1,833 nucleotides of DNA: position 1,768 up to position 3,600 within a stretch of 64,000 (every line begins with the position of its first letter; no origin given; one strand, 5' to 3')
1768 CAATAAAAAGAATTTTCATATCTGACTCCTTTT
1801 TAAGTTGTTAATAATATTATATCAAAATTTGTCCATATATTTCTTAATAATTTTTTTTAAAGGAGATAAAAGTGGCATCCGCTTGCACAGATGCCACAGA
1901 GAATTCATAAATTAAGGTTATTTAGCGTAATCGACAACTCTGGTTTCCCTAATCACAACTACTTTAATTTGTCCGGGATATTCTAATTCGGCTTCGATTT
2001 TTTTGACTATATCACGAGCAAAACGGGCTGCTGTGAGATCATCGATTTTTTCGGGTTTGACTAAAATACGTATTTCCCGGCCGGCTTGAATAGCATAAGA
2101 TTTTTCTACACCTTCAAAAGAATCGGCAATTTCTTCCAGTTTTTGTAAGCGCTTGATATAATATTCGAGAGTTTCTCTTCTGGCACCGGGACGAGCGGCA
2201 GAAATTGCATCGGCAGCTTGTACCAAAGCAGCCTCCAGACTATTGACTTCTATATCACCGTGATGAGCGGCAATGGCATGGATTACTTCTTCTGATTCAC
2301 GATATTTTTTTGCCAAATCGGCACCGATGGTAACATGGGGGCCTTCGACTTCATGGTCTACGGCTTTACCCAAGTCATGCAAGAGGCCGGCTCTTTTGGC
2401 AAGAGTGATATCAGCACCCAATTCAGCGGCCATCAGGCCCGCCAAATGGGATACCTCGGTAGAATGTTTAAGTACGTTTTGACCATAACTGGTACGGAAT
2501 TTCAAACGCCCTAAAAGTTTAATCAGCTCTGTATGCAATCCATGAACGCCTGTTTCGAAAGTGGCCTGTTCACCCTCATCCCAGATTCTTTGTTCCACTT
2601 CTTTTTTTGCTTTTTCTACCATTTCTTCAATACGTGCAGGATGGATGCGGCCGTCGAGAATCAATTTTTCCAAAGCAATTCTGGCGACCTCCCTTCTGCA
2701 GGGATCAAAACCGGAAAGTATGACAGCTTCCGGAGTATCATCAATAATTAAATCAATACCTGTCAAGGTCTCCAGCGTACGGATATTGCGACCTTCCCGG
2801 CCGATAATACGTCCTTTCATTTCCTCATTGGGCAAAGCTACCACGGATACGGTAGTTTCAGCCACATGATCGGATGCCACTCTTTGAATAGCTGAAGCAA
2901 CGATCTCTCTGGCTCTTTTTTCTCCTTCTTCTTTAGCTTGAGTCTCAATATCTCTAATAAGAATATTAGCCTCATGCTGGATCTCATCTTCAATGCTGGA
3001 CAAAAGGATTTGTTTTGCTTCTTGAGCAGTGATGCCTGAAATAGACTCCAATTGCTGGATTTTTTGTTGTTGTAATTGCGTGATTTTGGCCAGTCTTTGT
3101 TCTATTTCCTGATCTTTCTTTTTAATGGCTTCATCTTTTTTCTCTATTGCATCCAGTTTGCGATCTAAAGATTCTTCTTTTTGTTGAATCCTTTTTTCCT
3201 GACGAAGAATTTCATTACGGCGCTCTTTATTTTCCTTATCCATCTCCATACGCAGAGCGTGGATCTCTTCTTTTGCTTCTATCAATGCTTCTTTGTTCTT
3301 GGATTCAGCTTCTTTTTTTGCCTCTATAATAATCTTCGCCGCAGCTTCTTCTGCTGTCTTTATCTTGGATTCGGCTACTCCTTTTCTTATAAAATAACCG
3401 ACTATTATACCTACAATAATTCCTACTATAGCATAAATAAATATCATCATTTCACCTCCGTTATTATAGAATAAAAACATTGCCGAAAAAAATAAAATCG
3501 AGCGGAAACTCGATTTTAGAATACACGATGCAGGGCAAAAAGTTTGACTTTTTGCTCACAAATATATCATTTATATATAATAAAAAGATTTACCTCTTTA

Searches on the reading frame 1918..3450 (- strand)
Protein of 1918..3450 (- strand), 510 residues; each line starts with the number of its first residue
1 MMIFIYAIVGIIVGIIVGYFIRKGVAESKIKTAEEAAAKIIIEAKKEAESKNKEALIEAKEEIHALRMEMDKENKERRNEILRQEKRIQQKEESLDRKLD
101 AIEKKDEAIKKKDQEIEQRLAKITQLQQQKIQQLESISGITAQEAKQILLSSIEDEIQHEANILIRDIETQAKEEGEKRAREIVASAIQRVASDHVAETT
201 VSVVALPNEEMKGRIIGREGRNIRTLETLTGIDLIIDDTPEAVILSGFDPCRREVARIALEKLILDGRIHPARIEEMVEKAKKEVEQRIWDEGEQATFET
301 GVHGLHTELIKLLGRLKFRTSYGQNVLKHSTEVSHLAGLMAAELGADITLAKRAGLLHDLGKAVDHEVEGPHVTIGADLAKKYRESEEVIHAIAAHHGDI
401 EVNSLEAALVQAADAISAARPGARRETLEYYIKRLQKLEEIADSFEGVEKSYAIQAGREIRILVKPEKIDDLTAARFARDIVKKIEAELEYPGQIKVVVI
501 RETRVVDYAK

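Call 9: find_related_loci(query=window:1918-3450:-, collection=genome_contigs, flank=3000)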
Query window:1918-3450:- (510 aa) in genome_contigs; peptide patterns used: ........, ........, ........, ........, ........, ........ (x = any residue, [..] = any of these).
600 stretches matched a pattern (row limit reached: there are more); 549 encode a relative of the query (tblastn E <= 1e-3); the best 80 are kept; 80 distinct loci.
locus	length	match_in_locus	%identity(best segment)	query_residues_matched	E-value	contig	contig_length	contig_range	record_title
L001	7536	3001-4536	76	3-510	0e+0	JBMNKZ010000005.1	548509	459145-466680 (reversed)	MAG: Bacillota bacterium isolate SBF912LR0HQ0055 contig_39664, whole genome shotgun sequence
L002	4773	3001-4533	77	1-510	0e+0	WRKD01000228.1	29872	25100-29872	MAG: Bacillota bacterium isolate Nt197P4bin8 JGI24705J35276_12238618, whole genome shotgun sequence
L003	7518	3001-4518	72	5-510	0e+0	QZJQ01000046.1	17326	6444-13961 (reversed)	MAG: Nitrospiraceae bacterium isolate SURF_35 Ga0104751_1004797, whole genome shotgun sequence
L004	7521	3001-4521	72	4-510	0e+0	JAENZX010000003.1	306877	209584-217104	MAG: Thermincola ferriacetica isolate BM5_bin.18 BM5_bin18_NODE_10_length_306877_cov_8.455707, whole genome shotgun sequ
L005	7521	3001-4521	70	4-510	0e+0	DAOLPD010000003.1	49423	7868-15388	MAG TPA_asm: Bacillota bacterium isolate AMR_MDS_4744 NODE_911_length_49423_cov_5.449866, whole genome shotgun sequence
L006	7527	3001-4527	70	2-510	0e+0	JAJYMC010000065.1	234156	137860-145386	MAG: Bacillota bacterium isolate DBS2-4.bin104 NODE_47_length_234156_cov_2.29283, whole genome shotgun sequence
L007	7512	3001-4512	70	6-510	0e+0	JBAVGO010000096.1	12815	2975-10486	MAG: Lutisporaceae bacterium isolate MFD06945_ilm_asm_bin8 k127_44310, whole genome shotgun sequence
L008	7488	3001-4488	71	15-510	0e+0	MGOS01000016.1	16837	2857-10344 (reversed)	MAG: Clostridiales bacterium GWB2_37_7 gwb2_scaffold_1328, whole genome shotgun sequence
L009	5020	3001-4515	71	5-510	0e+0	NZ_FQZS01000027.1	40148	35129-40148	Lutispora thermophila DSM 19022, whole genome shotgun sequence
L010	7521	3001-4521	70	4-510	0e+0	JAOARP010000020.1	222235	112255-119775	MAG: Marinisporobacter sp. isolate McD1.33 contig_72497, whole genome shotgun sequence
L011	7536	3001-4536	68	1-510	0e+0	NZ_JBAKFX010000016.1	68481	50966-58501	Dethiothermospora halolimnae strain SD1 NODE_16_length_68481_cov_205.483863, whole genome shotgun sequence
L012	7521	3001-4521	69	4-510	0e+0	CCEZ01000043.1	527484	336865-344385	Anaerosalibacter sp. ND1 genome assembly Anaerosalibacter massiliensis ND1, contig G347_S1_L001_R1_001_contig_43, whole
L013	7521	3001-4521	69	4-510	0e+0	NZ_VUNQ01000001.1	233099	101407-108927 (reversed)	Tissierella pigra strain WCA3-693-APC-4 seq1, whole genome shotgun sequence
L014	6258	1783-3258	73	19-510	0e+0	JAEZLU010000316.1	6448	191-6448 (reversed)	MAG: Bacillota bacterium isolate OH_CDB_84 k127_1738283, whole genome shotgun sequence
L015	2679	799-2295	72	12-510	0e+0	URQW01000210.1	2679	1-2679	uncultured Pelosinus sp. isolate UMGS1260 genome assembly, contig: NODE_616_length_2679_cov_3.882782, whole genome shotg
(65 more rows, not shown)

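Call 29: find_homologous_proteins(query=window:1918-3450:-, max_evalue=1e-100)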
Query window:1918-3450:- (510 aa): 8000 proteins with E <= 1e-100 among 8000 candidates; the best 120 are listed.
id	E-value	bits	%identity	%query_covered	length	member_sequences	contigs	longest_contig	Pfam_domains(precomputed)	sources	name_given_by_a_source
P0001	0.0e+0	1047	100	100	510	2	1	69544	PF00013.36,PF12072.14,PF01966.29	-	-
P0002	1.6e-284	962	90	100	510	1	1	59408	PF00013.36,PF12072.14,PF01966.29,PF22891.3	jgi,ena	jgi:ribonuclease Y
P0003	6.1e-284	960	90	100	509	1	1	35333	PF00013.36,PF12072.14,PF01966.29,PF22891.3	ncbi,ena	-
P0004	3.3e-275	931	87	100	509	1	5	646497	PF00013.36,PF12072.14,PF01966.29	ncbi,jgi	ncbi:MAG: ribonuclease Y [Bacillota bacterium]|jgi:ribonuclease Y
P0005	4.5e-261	885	82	100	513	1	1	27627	PF00013.36,PF12072.14,PF01966.29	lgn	-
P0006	7.3e-261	884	82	100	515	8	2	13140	PF00013.36,PF12072.14,PF01966.29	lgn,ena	-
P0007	8.7e-261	884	83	100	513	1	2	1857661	PF00013.36,PF12072.14,PF01966.29,PF22891.3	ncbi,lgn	-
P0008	1.2e-260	883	81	100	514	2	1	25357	PF00013.36,PF12072.14,PF01966.29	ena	-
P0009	6.9e-259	877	83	99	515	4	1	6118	PF08668.19,PF00013.36,PF12072.14,PF01966.29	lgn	-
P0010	1.3e-258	877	81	100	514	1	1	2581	PF00013.36,PF12072.14,PF01966.29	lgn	-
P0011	1.4e-258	876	79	100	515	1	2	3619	PF00013.36,PF12072.14,PF01966.29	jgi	-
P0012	3.7e-257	872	81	100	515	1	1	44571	PF00013.36,PF12072.14,PF01966.29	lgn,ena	-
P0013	1.7e-256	870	80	100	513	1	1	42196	PF00013.36,PF12072.14,PF01966.29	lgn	-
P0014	2.2e-254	863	79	100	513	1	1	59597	PF00013.36,PF12072.14,PF01966.29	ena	-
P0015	2.2e-253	859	81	98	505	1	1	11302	PF00013.36,PF12072.14,PF01966.29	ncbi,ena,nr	ncbi:MAG: ribonuclease Y [Clostridiales bacterium]|nr:ribonuclease Y [Clostridiales bacterium]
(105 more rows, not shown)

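Call 30: find_encoding_contigs(protein=P0002, flank=2000, max_places=1)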
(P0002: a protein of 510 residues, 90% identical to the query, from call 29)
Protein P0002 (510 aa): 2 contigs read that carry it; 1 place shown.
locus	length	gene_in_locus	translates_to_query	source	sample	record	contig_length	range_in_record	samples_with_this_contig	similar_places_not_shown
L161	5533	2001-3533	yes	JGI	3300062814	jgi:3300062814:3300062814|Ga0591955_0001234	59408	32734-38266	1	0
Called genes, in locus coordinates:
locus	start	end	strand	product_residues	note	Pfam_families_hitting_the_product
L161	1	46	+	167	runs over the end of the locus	PF25084:LbH_EIF2B, PF25087:GMPPB_C (weak), PF00132:Hexapep, PF14602:Hexapep_2 (weak)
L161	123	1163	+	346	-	PF00154:RecA_N, PF08423:Rad51, PF06745:ATPase (weak), PF27531:MT3502_N (weak), PF01637:ATPase_2 (weak), PF21096:RecA_C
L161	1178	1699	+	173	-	PF02631:RecX_HTH2 (weak)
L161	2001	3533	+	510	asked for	PF12072:RNase_Y_N, PF00013:KH_1 (weak), PF22891:KH_PNO1_2nd (faint), PF01966:HD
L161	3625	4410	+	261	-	PF00149:Metallophos, PF13277:YmdB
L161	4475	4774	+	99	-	PF04232:SpoVS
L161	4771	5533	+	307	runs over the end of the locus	PF01244:Peptidase_M19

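Call 31: find_encoding_contigs(protein=P0003, flank=2000, max_places=1)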
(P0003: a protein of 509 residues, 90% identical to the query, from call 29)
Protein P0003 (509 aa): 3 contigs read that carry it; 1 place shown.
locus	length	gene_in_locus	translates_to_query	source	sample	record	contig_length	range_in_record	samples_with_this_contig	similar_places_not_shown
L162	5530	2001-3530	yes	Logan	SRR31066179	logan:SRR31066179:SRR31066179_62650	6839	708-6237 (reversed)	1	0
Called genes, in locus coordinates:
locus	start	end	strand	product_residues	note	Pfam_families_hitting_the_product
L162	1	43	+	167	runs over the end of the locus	PF25084:LbH_EIF2B, PF25087:GMPPB_C (weak), PF00132:Hexapep, PF14602:Hexapep_2 (weak)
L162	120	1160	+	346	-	PF00154:RecA_N, PF08423:Rad51, PF06745:ATPase (weak), PF27531:MT3502_N (weak), PF01637:ATPase_2 (weak), PF21096:RecA_C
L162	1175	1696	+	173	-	PF02631:RecX_HTH2 (weak)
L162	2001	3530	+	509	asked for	PF12072:RNase_Y_N, PF00013:KH_1 (weak), PF22891:KH_PNO1_2nd (faint), PF01966:HD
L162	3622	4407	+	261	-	PF00149:Metallophos, PF13277:YmdB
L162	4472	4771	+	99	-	PF04232:SpoVS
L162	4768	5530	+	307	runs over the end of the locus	PF01244:Peptidase_M19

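Call 32: find_encoding_contigs(protein=P0004, flank=2000, max_places=1)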
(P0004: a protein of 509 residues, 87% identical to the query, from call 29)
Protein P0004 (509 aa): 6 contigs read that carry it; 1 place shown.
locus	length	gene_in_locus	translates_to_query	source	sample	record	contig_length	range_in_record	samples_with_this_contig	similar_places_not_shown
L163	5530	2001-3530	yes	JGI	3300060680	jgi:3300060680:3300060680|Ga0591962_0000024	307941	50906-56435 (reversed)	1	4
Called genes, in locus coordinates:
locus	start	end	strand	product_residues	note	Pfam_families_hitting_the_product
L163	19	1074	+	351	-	PF00154:RecA_N, PF08423:Rad51, PF06745:ATPase (weak), PF01637:ATPase_2 (weak), PF13481:AAA_25 (faint), PF27531:MT3502_N (weak), PF21096:RecA_C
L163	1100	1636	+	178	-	PF21982:RecX_HTH1 (faint)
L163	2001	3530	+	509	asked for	PF12072:RNase_Y_N, PF00013:KH_1 (weak), PF01966:HD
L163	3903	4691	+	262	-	PF00149:Metallophos, PF13277:YmdB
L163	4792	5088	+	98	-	PF04232:SpoVS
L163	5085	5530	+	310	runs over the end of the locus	PF01244:Peptidase_M19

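Call 33: find_encoding_contigs(protein=P0005, flank=2000, max_places=1)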
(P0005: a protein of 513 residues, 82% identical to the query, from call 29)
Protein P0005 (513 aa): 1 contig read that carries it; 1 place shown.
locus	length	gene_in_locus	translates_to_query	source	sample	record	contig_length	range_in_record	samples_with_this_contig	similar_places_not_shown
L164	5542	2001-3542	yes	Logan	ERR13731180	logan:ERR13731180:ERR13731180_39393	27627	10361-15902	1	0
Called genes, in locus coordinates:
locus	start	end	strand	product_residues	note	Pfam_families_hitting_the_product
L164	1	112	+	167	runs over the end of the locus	PF14602:Hexapep_2 (faint), PF25084:LbH_EIF2B, PF25087:GMPPB_C (weak), PF00132:Hexapep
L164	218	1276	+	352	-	PF00154:RecA_N, PF08423:Rad51, PF06745:ATPase (faint), PF27531:MT3502_N (weak), PF21096:RecA_C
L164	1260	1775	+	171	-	PF21982:RecX_HTH1, PF02631:RecX_HTH2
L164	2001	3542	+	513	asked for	PF12072:RNase_Y_N, PF00013:KH_1 (weak), PF01966:HD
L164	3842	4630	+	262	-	PF00149:Metallophos, PF13277:YmdB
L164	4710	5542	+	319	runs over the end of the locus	PF01244:Peptidase_M19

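Call 34: find_encoding_contigs(protein=P0006, flank=2000, max_places=1)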
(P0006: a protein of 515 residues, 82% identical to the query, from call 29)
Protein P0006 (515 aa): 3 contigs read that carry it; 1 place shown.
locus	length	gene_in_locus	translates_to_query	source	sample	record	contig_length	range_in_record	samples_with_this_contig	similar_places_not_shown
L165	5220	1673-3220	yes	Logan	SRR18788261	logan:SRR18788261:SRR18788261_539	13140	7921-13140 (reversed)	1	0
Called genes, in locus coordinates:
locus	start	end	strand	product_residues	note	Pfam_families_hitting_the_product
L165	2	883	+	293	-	?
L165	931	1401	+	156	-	PF21982:RecX_HTH1, PF02631:RecX_HTH2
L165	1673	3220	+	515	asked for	PF12072:RNase_Y_N, PF00013:KH_1 (weak), PF01966:HD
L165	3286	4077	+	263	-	PF00149:Metallophos, PF13277:YmdB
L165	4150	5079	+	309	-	PF01244:Peptidase_M19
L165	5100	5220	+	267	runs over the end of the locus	PF02811:PHP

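Call 35: find_encoding_contigs(protein=P0007, flank=2000, max_places=1)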
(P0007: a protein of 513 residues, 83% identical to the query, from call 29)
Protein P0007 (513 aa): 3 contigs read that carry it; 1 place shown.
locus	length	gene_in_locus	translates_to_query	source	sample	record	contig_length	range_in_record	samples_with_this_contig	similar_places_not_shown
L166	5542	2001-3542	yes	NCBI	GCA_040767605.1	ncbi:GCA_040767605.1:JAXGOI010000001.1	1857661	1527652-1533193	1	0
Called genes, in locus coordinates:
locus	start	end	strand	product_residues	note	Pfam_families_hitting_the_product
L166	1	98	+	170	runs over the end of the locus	PF21711:DCTN5, PF25087:GMPPB_C (faint), PF25084:LbH_EIF2B, PF14602:Hexapep_2 (weak), PF00132:Hexapep, PF14602:Hexapep_2 (weak)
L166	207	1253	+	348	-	PF00154:RecA_N, PF08423:Rad51, PF06745:ATPase (weak), PF27531:MT3502_N (weak), PF21096:RecA_C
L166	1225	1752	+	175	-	PF21982:RecX_HTH1 (weak), PF02631:RecX_HTH2 (weak)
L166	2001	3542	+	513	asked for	PF12072:RNase_Y_N, PF00013:KH_1 (weak), PF22891:KH_PNO1_2nd (faint), PF01966:HD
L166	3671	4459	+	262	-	PF00149:Metallophos, PF13277:YmdB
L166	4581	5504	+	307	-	PF01244:Peptidase_M19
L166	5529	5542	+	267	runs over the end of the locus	PF02811:PHP (weak)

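Call 36: find_encoding_contigs(protein=P0008, flank=2000, max_places=1)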
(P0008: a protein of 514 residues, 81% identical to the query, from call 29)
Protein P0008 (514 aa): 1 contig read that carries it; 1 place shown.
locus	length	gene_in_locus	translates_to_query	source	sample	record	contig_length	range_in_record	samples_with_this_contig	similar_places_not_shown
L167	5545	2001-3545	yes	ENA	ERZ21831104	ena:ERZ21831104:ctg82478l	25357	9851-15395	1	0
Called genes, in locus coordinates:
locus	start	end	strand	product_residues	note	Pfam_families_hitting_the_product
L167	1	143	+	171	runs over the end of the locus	PF00132:Hexapep (weak), PF25084:LbH_EIF2B, PF25087:GMPPB_C (weak), PF14602:Hexapep_2 (weak), PF00132:Hexapep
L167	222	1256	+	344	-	PF00154:RecA_N, PF08423:Rad51, PF06745:ATPase (faint), PF01637:ATPase_2 (faint), PF13479:AAA_24 (faint), PF21096:RecA_C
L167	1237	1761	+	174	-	PF21982:RecX_HTH1, PF02631:RecX_HTH2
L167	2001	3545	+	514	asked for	PF12072:RNase_Y_N, PF00013:KH_1 (weak), PF01966:HD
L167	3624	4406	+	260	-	PF00149:Metallophos, PF13277:YmdB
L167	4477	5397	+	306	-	PF01244:Peptidase_M19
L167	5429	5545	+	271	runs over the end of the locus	PF02811:PHP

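Call 37: find_encoding_contigs(protein=P0012, flank=2000, max_places=1)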
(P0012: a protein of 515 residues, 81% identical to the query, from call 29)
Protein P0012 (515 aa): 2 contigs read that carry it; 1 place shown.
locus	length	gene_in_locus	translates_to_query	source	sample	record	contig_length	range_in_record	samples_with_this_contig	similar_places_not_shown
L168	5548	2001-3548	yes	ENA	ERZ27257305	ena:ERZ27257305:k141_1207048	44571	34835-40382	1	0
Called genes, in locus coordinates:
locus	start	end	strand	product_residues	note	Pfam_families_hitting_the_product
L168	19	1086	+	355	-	PF00154:RecA_N, PF06745:ATPase (weak), PF08423:Rad51, PF13481:AAA_25 (faint), PF01637:ATPase_2 (weak), PF21096:RecA_C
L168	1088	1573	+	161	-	PF21982:RecX_HTH1 (faint), PF02631:RecX_HTH2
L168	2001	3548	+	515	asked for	PF12072:RNase_Y_N, PF00013:KH_1 (weak), PF01966:HD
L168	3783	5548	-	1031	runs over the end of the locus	PF02129:Peptidase_S15, PF08530:PepX_C, PF00963:Cohesin, PF00404:Dockerin_1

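Call 38: find_encoding_contigs(protein=P0013, flank=2000, max_places=1)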
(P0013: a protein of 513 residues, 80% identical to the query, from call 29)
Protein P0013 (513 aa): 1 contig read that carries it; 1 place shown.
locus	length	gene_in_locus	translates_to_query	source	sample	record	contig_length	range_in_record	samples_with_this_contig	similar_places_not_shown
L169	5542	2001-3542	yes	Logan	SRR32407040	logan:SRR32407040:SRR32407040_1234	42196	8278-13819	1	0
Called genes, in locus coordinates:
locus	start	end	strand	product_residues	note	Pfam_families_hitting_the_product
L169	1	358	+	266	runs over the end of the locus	PF01048:PNP_UDP_1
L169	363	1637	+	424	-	PF01979:Amidohydro_1, PF07969:Amidohydro_3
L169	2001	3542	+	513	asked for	PF12072:RNase_Y_N, PF00013:KH_1 (weak), PF01966:HD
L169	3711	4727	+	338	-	PF19568:Spore_III_AA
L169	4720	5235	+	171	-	PF09548:Spore_III_AB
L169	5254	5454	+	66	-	PF06686:SpoIIIAC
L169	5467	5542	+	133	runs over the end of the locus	PF06686:SpoIIIAC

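Call 39: find_encoding_contigs(protein=P0014, flank=2000, max_places=1)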
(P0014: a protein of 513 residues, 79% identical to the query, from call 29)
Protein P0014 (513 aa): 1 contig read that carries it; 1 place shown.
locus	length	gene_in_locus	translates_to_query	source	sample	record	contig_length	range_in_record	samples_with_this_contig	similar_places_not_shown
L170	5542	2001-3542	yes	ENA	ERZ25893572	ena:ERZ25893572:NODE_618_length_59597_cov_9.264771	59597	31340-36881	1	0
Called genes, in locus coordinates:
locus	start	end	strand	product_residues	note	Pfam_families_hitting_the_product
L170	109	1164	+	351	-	PF00154:RecA_N, PF06745:ATPase (weak), PF08423:Rad51, PF27531:MT3502_N (weak), PF21096:RecA_C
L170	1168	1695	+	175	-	PF21982:RecX_HTH1, PF02631:RecX_HTH2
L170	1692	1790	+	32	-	-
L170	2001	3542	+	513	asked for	PF12072:RNase_Y_N, PF00013:KH_1 (weak), PF01966:HD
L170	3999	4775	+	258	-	PF00149:Metallophos, PF13277:YmdB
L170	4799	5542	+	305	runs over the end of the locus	PF01244:Peptidase_M19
